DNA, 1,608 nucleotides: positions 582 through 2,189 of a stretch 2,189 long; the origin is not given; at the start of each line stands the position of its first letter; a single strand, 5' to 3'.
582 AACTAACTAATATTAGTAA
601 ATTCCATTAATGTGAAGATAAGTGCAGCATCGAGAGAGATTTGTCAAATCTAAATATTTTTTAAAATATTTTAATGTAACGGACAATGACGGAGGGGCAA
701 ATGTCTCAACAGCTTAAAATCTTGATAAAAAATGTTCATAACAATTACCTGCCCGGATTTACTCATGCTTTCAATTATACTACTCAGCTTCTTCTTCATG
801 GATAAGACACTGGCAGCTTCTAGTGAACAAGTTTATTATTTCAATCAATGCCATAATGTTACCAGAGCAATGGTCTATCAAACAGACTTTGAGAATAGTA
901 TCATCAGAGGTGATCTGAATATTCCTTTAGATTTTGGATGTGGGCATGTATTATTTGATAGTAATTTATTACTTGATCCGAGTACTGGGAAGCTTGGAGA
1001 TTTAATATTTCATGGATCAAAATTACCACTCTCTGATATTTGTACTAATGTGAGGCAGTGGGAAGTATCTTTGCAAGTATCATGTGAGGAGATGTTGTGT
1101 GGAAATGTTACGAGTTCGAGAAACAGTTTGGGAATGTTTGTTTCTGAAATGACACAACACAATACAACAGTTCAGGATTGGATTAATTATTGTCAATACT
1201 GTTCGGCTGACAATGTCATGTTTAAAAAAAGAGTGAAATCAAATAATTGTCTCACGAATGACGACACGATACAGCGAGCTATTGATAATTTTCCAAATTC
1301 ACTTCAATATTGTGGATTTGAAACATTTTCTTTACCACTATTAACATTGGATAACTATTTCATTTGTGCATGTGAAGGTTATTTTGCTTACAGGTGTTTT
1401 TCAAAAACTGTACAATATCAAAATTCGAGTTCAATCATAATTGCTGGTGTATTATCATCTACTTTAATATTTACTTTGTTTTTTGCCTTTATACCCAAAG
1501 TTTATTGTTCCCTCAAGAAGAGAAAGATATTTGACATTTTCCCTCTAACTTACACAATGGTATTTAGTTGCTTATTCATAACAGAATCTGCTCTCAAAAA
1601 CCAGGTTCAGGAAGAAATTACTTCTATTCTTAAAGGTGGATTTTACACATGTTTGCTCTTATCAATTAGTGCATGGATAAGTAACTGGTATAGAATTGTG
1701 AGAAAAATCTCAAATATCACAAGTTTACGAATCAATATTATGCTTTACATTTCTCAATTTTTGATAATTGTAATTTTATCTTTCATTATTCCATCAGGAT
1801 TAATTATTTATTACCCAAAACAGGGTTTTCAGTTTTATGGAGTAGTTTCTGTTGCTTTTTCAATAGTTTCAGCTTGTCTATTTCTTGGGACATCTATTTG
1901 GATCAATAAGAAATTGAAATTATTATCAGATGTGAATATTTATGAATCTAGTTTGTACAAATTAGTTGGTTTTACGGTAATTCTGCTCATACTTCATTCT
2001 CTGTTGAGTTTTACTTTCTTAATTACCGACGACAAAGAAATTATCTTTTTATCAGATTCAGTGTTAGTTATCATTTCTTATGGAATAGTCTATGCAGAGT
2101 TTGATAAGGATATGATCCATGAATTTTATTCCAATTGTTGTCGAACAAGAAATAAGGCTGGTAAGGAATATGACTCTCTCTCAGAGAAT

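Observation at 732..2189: Largest gene in the window, a secreted-ectodomain + 7TM receptor-like protein, is missing from the ORF track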

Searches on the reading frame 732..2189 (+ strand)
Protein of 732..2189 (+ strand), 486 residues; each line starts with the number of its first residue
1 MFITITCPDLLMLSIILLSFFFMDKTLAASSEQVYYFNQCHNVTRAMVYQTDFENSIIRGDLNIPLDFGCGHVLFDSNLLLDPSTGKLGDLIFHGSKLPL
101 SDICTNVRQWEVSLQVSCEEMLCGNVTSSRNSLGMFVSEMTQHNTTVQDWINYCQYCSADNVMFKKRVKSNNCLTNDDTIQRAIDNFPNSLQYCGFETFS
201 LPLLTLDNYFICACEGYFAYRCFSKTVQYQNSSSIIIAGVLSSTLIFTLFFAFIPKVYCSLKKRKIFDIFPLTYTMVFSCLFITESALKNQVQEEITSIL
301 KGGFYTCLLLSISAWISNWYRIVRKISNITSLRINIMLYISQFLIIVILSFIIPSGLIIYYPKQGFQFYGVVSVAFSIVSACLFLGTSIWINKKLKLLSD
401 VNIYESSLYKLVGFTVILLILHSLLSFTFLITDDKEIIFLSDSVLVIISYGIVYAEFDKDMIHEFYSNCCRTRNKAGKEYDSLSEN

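Call 4: search_protein_families(library=pfam, proteins=[window:732-2189:+], max_evalue=10)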
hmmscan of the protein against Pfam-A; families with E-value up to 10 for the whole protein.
window:732-2189:+ (486 aa): 1 family
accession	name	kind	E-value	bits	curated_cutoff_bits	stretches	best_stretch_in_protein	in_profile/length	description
PF15040.11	Humanin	-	6.4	6.8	27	1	302-314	4-15/24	Humanin family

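Call 6: search_solved_structures(query=window:732-2189:+, max_evalue=10)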
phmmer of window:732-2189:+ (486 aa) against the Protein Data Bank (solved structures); distinct sequences matched with E-value up to 10: 1.
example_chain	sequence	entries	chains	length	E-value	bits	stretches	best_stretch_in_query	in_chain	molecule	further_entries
4m75_G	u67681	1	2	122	0.57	12.2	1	90-170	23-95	U6 snRNA-associated Sm-like protein Lsm4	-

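Call 7: find_homologous_proteins(query=window:732-2189:+, max_evalue=0.001)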
Query window:732-2189:+: 8000 candidates shared short words with the query, none scored E <= 0.001.

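Call 14: find_related_loci(query=window:732-2189:+, collection=viral_contigs, flank=10000)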
Query window:732-2189:+ (486 aa) in viral_contigs; peptide patterns used: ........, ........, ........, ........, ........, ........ (x = any residue, [..] = any of these).
8 stretches matched a pattern, but none encodes a relative of the query by tblastn (E <= 1e-3).

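Call 17: predict_structure(protein=window:732-2189:+)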
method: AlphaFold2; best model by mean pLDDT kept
length: 486 residues; sequences in the alignment: 1
mean_pLDDT: 41.3   pTM: 0.26
mean pLDDT of the five models: 41.3, 35.5, 30.9, 29.6, 26.3
residues with pLDDT >= 90: 0; 70-90: 0; 50-70: 69; < 50: 417
segments of 3 or more residues with pLDDT < 50: 1-113, 127-146, 180-311, 349-386, 388-401, 403-421, 423-486
pLDDT, mean of each block of 10 residues (from residue 1): 42 46 36 27 30 36 34 31 35 36 40 54 51 44 47 56 55 53 43 33 33 35 36 34 36 35 37 34 38 38 44 50 52 50 49 37 39 44 47 43 47 46 45 42 42 41 44 39 34
secondary structure, 60 per line:
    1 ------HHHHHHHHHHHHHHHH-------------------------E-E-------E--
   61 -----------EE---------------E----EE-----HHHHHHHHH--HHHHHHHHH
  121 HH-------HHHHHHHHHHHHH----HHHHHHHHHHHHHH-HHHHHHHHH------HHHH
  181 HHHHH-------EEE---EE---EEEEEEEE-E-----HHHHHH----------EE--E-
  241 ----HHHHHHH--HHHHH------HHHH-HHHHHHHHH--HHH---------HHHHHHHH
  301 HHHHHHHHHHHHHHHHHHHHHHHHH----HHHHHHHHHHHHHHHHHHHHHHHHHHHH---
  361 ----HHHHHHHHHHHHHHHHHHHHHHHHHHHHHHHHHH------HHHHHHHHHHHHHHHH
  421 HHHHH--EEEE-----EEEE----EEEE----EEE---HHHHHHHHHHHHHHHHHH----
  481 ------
elements in order: H7-22 H101-109 H112-122 H130-142 H147-160 H162-170 H177-185 E193-195 E204-211 H219-224 H245-251 H254-258 H265-268 H270-278 H293-325 H330-357 H365-398 H405-425 E428-431 E437-440 E445-448 E453-455 H459-476

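Call 18: search_protein_representatives(protein=window:732-2189:+)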
Query: 486 residues. Proteins with E-value up to 0.001 (for the whole library): 28; up to 1e-10: 19; up to 1e-30: 4. The best 28 are listed.
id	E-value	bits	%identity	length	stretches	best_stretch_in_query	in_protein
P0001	1.8e-40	155.7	31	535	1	37-480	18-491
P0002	1.2e-32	129.9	32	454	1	14-426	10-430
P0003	2.2e-31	125.8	28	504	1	60-482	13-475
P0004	1.0e-30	123.6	30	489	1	36-408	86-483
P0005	5.2e-29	117.9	29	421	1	15-407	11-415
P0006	6.4e-27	111.1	29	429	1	12-376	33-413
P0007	1.6e-24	103.2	28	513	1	33-475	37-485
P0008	2.2e-24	102.7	29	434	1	101-408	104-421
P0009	3.4e-24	102.1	30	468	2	39-251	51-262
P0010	1.8e-21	93.1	32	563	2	24-273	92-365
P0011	6.2e-20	88.0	30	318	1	35-265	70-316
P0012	1.1e-18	83.9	27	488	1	16-412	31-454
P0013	3.2e-18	82.4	30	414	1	102-408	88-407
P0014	4.0e-17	78.8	32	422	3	62-168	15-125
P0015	4.3e-17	78.6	29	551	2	26-205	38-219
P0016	6.6e-16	74.7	25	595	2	116-479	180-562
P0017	7.5e-15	71.3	27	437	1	101-406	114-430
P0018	9.7e-15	70.9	25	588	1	57-485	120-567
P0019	4.7e-13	65.3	33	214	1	33-175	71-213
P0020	1.6e-10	57.0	32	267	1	37-170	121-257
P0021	3.9e-08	49.1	27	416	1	142-456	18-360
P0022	1.5e-07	47.2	27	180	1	132-256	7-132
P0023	3.2e-07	46.1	36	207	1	103-218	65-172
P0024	3.3e-07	46.1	26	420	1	39-407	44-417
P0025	5.0e-07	45.5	24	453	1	128-406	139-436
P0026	1.5e-06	43.9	28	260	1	170-408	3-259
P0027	2.6e-06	43.1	25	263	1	277-479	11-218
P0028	4.8e-06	42.2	28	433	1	37-407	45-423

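Call 20: list_cluster_members(proteins=[P0001, P0002, P0003, P0004, P0005, P0006, P0007, P0009, P0016, P0018])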
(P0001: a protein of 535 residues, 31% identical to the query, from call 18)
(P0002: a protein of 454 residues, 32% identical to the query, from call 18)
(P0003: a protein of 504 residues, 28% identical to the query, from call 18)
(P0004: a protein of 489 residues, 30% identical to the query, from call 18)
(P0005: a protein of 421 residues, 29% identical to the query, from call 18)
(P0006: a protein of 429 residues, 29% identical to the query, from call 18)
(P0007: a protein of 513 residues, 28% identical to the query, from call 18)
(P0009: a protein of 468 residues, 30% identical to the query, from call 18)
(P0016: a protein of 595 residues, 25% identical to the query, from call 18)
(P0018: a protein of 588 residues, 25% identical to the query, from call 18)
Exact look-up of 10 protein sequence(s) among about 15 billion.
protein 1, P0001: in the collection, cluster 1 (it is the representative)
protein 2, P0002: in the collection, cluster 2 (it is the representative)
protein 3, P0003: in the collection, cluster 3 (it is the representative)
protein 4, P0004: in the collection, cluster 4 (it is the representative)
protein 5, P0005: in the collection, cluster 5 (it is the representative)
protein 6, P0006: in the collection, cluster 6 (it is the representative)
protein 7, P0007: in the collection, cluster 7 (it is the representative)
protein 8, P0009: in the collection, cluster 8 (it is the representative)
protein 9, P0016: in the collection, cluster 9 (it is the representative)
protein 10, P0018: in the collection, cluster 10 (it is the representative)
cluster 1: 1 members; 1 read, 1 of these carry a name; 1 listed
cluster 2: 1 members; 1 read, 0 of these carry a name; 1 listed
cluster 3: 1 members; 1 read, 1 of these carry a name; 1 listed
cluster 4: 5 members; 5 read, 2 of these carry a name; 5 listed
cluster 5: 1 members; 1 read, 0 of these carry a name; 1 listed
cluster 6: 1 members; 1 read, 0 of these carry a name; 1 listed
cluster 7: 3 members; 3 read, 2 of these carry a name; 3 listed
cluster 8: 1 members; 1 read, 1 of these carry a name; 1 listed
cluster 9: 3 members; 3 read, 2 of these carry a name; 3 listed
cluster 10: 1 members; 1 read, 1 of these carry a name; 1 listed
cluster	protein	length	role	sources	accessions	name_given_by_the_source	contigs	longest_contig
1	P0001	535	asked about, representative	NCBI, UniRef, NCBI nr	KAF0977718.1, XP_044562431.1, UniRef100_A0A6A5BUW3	hypothetical protein FDP41_003040 [Naegleria fowleri] | Uncharacterized protein n=1 Tax=Naegleria fowleri TaxID=5763 RepID=A0A6A5BUW3_NAEFO | uncharacterized protein FDP41_003040 [Naegleria fowleri]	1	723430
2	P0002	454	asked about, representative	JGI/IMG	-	-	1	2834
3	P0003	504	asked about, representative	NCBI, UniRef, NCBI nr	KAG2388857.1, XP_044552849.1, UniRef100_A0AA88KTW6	hypothetical protein C9374_000296 [Naegleria lovaniensis] | Uncharacterized protein n=1 Tax=Naegleria lovaniensis TaxID=51637 RepID=A0AA88KTW6_NAELO | uncharacterized protein C9374_000296 [Naegleria lovaniensis]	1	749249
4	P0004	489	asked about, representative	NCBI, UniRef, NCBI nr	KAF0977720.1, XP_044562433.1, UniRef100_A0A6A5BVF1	hypothetical protein FDP41_003042 [Naegleria fowleri] | Uncharacterized protein n=1 Tax=Naegleria fowleri TaxID=5763 RepID=A0A6A5BVF1_NAEFO | uncharacterized protein FDP41_003042 [Naegleria fowleri]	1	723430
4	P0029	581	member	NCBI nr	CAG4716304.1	unnamed protein product [Naegleria fowleri]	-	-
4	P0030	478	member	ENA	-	-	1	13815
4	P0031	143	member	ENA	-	-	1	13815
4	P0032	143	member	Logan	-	-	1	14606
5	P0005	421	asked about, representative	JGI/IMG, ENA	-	-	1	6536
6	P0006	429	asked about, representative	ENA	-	-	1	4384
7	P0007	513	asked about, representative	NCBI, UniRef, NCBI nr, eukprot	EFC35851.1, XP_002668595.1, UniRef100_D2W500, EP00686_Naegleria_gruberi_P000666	predicted protein [Naegleria gruberi] | Predicted protein n=1 Tax=Naegleria gruberi TaxID=5762 RepID=D2W500_NAEGR | uncharacterized protein NAEGRDRAFT_76488 [Naegleria gruberi]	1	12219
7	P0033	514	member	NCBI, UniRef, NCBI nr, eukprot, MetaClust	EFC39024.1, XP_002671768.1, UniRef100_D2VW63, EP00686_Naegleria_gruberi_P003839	predicted protein [Naegleria gruberi] | Predicted protein n=1 Tax=Naegleria gruberi TaxID=5762 RepID=D2VW63_NAEGR | uncharacterized protein NAEGRDRAFT_73268 [Naegleria gruberi]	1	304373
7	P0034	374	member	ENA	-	-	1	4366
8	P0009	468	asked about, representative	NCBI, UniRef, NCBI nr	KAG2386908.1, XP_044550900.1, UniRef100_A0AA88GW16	hypothetical protein C9374_001943 [Naegleria lovaniensis] | Uncharacterized protein n=1 Tax=Naegleria lovaniensis TaxID=51637 RepID=A0AA88GW16_NAELO | uncharacterized protein C9374_001943 [Naegleria lovaniensis]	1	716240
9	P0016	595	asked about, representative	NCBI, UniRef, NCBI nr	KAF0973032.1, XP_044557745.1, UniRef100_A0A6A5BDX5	hypothetical protein FDP41_008696 [Naegleria fowleri] | Uncharacterized protein n=1 Tax=Naegleria fowleri TaxID=5763 RepID=A0A6A5BDX5_NAEFO | uncharacterized protein FDP41_008696 [Naegleria fowleri]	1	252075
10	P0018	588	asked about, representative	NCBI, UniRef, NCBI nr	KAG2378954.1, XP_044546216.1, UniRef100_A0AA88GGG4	hypothetical protein C9374_007592 [Naegleria lovaniensis] | Uncharacterized protein n=1 Tax=Naegleria lovaniensis TaxID=51637 RepID=A0AA88GGG4_NAELO | uncharacterized protein C9374_007592 [Naegleria lovaniensis]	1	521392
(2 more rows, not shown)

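Call 23: find_homologous_proteins(query=A1, max_evalue=0.001)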
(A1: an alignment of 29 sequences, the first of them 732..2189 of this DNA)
Query A1 (29 sequences) (486 aa, profile of the alignment): 1 proteins with E <= 0.001 among 8000 candidates.
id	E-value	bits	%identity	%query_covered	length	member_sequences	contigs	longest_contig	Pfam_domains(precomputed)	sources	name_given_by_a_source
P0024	1.3e-80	290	28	44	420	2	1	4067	-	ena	-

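Call 25: search_protein_families(library=pfam, alignment_id=A1, max_evalue=1)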
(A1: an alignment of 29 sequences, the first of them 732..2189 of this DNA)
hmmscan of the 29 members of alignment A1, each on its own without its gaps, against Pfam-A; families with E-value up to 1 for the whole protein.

A. member 1, window:732-2189:+ (486 aa): 0 families

B. families by the number of members that match (of 29 scanned): 18 families
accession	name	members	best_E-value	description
PF04181.18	RPAP2_Rtr1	1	0.016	Rtr1/RPAP2 family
PF23725.1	Dredd_N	1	0.021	Caspase-8, N-terminal domain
PF18920.5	DUF5671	1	0.045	Domain of unknown function (DUF5671)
PF25592.1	DUF7937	1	0.06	Domain of unknown function (DUF7937)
PF10256.14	Erf4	1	0.089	Golgin subfamily A member 7/ERF4 family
PF08424.15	NRDE-2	1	0.092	NRDE-2, necessary for RNA interference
PF08460.16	SH3_5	1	0.1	Bacterial SH3 domain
PF02323.20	ELH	1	0.13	Egg-laying hormone precursor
PF14056.11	DUF4250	1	0.15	Domain of unknown function (DUF4250)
PF03867.19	FTZ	1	0.19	Fushi tarazu (FTZ), N-terminal region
PF00324.27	AA_permease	1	0.2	Amino acid permease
PF10874.13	DUF2746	1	0.28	Protein of unknown function (DUF2746)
PF03117.19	Herpes_UL49_1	1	0.3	UL49 family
PF04144.18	SCAMP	1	0.34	SCAMP family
PF16491.10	Peptidase_M48_N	1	0.37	CAAX prenyl protease N-terminal, five membrane helices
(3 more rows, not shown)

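Call 26: search_solved_structures(query=A1, max_evalue=10)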
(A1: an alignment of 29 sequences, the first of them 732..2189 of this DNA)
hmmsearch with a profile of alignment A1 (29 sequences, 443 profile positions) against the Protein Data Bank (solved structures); distinct sequences matched with E-value up to 10: 8.
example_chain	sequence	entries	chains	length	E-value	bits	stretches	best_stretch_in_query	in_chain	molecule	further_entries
5xj5_A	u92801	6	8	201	0.49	12.6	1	251-372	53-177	Glycerol-3-phosphate acyltransferase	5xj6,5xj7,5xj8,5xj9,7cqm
9umg_F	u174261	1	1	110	1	11.6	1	280-365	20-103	Vacuole transporter chaperone complex subunit 5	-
11kc_A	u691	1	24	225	1.3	11.2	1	242-327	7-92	Designed nanoparticle O43-TM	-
6b85_J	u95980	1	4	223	1.5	11.1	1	241-327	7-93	TMHC4_R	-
9u9h_A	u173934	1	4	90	1.6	11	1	346-412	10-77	Virion membrane protein OPG140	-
9lts_M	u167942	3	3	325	2.6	10.2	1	316-369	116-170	Reaction center protein M chain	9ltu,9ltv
8yy9_M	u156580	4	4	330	5.9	9.1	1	316-369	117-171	Reaction center protein M chain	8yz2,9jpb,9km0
4o6y_A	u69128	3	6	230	7.5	8.7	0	250-402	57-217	Probable transmembrane ascorbate ferrireductase 2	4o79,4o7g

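Call 32: predict_structure(alignment_id=A1)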
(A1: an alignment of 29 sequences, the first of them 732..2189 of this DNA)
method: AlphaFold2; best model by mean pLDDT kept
length: 486 residues; sequences in the alignment: 29
mean_pLDDT: 83.8   pTM: 0.71
mean pLDDT of the five models: 83.8, 82.3, 81.2, 81.1, 81.0
residues with pLDDT >= 90: 259; 70-90: 146; 50-70: 48; < 50: 33
segments of 3 or more residues with pLDDT < 50: 1-7, 23-33, 474-486
pLDDT, mean of each block of 10 residues (from residue 1): 43 61 44 74 91 87 93 88 59 66 97 96 72 91 96 94 93 92 96 89 93 88 64 71 80 90 93 93 87 86 93 92 88 92 94 94 89 92 91 88 84 92 93 87 92 88 83 50 44
secondary structure, 60 per line:
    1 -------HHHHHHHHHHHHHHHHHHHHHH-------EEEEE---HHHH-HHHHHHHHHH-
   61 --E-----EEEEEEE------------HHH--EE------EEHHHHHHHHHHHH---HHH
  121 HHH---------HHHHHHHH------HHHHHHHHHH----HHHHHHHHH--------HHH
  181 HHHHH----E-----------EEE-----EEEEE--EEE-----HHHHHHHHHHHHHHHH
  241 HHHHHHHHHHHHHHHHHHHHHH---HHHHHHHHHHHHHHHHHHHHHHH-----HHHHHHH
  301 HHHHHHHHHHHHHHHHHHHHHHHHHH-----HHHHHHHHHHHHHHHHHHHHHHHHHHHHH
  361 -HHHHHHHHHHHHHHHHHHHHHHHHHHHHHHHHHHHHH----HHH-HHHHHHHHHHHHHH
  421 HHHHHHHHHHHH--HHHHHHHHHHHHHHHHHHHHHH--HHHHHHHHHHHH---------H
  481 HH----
elements in order: H8-29 E37-41 H45-48 H50-59 E69-75 H103-114 H118-123 H133-140 H147-156 H161-169 H178-185 E202-204 E210-214 E217-219 H225-262 H266-288 H294-326 H332-360 H362-398 H407-432 H435-456 H459-470

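Call 36: find_encoding_contigs(protein=P0001, flank=10000, max_places=3)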
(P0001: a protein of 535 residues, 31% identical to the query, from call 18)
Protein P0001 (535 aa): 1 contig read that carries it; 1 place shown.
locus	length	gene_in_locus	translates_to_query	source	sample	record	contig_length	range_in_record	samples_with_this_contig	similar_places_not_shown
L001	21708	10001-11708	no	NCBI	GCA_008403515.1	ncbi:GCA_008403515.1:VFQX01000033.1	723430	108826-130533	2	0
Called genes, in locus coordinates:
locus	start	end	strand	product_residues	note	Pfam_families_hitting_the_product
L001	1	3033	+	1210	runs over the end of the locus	PF00169:PH (weak), PF00616:RasGAP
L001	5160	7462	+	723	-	PF14580:LRR_9, PF12799:LRR_4 (weak), PF13855:LRR_8 (weak)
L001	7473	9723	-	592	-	PF00118:Cpn60_TCP1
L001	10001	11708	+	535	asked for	-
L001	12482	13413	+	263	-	-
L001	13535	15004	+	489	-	-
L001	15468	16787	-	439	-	-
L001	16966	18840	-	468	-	PF00169:PH, PF14593:PH_3 (weak), PF15413:PH_11 (weak), PF22842:Pel9A-like_beta_helix, PF05048:NosD (weak), PF13229:Beta_helix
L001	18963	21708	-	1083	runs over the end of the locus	PF00076:RRM_1 (weak)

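Call 39: find_related_loci(query=window:732-2189:+, collection=metagenome_contigs, flank=10000)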
Query window:732-2189:+ (486 aa) in metagenome_contigs; peptide patterns used: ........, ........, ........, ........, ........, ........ (x = any residue, [..] = any of these).
109 stretches matched a pattern, but none encodes a relative of the query by tblastn (E <= 1e-3).

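Call 46: fold_search(model_id=the predicted structure, library=pdb)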
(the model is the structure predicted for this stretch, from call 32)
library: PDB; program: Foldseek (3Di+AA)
matches with E <= 10: 807; with E <= 0.001: 0
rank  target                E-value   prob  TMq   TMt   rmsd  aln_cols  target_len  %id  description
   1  7ew7_D                1.0e-03  1.00  0.34  0.52   7.1       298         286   14  Cryo-EM structure of SEW2871-bound Sphingosine-1-phosphate receptor 1 in complex with Gi protein (released 2021-09-29)
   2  7vie_F                4.0e-03  1.00  0.35  0.56   6.0       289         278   15  Cryo-EM structure of Gi coupled Sphingosine 1-phosphate receptor bound with S1P (released 2022-09-28)
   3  8tyw_A                5.1e-03  1.00  0.36  0.60   5.6       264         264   12  cryo-EM structure of GPR6-Gs-Nb35 complex (released 2024-12-04)
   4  7vif_F                5.1e-03  1.00  0.35  0.56   5.8       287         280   15  Cryo-EM structure of Gi coupled Sphingosine 1-phosphate receptor bound with (S)-FTY720-P (released 2022-09-28)
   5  7vih_F                6.6e-03  1.00  0.35  0.57   6.0       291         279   14  Cryo-EM structure of Gi coupled Sphingosine 1-phosphate receptor bound with CBP-307 (released 2022-09-28)
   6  7eo2_A                6.9e-03  1.00  0.33  0.53   5.8       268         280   14  Cryo-EM of Sphingosine 1-phosphate receptor 1 / Gi complex bound to FTY720p (released 2022-01-05)
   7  9lyb_R                7.6e-03  1.00  0.35  0.56   6.0       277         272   11  Cryo-EM structure of GPR3-G protein-monomer complex (released 2025-04-09)
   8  8k8j_R                7.9e-03  1.00  0.37  0.58   4.8       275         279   14  Cannabinoid Receptor 1 bound to Fenofibrate coupling MiniGsq and Nb35 Complex (released 2024-02-14)
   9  8geh_R                8.3e-03  1.00  0.36  0.57   6.0       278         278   12  CryoEM structure of beta-2-adrenergic receptor in complex with nucleotide-free Gs heterotrimer (#18 of 20) (released 2024-03-06)
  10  7td4_R                8.3e-03  1.00  0.35  0.53   5.7       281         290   13  Sphingosine-1-phosphate receptor 1-Gi complex bound to Siponimod (released 2022-02-09)
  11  8yic_R                8.7e-03  1.00  0.34  0.51   6.0       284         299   15  SAR247799-bound S1PR1-Gi protein complex (released 2024-12-11)
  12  7evy_D                1.0e-02  1.00  0.33  0.50   6.9       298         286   15  Cryo-EM structure of siponimod -bound Sphingosine-1-phosphate receptor 1 in complex with Gi protein (released 2021-09-29)
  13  8wrz_R                1.0e-02  1.00  0.31  0.46   6.7       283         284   14  Cry-EM structure of cannabinoid receptor-beta-arrestin-1 complex (released 2024-02-28)
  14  7td1_R                1.1e-02  1.00  0.36  0.54   5.0       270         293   12  Lysophosphatidic acid receptor 1-Gi complex bound to LPA, state a (released 2022-02-09)
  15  8wu1_R                1.2e-02  1.00  0.34  0.54   5.3       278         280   12  Cryo-EM structure of CB1-beta-arrestin1 complex (released 2024-03-20)
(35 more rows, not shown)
